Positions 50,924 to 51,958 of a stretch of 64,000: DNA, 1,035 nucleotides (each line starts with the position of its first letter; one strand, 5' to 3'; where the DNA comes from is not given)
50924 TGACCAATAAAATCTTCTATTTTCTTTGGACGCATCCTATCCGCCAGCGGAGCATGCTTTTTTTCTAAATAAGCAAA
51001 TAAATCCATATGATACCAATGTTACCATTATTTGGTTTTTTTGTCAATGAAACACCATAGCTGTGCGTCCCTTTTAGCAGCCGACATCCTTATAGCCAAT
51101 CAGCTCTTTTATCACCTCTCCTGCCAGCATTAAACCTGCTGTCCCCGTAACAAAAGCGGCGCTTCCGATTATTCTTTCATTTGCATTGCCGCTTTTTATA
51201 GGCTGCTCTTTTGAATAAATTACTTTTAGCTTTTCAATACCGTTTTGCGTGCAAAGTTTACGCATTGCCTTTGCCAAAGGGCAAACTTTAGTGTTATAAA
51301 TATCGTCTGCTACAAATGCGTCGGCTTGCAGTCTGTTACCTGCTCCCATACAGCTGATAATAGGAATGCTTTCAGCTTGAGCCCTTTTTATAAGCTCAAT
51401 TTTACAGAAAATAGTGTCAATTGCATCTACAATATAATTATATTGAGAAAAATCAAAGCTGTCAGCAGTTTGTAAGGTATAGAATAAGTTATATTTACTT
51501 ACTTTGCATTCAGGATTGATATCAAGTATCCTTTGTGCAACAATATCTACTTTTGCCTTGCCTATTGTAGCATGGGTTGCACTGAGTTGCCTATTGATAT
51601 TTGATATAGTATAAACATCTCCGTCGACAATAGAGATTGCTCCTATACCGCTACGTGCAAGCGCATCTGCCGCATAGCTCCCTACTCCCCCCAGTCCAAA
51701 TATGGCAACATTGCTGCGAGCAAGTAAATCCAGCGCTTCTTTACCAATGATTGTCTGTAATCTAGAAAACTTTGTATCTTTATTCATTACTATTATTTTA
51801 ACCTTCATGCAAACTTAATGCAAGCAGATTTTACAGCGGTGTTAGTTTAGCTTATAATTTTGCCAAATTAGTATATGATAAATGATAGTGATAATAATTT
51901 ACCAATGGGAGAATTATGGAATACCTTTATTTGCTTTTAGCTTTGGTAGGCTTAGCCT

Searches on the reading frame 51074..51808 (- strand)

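Call 79: search_protein_families(library=pfam, proteins=[window:51074-51808:-], max_evalue=0.00001)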
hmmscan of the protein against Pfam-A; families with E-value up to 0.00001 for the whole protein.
window:51074-51808:- (244 aa): 1 family
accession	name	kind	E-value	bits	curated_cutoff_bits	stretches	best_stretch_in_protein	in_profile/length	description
PF00899.27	ThiF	-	1.5e-38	132.7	28.1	1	20-241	9-207/238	ThiF family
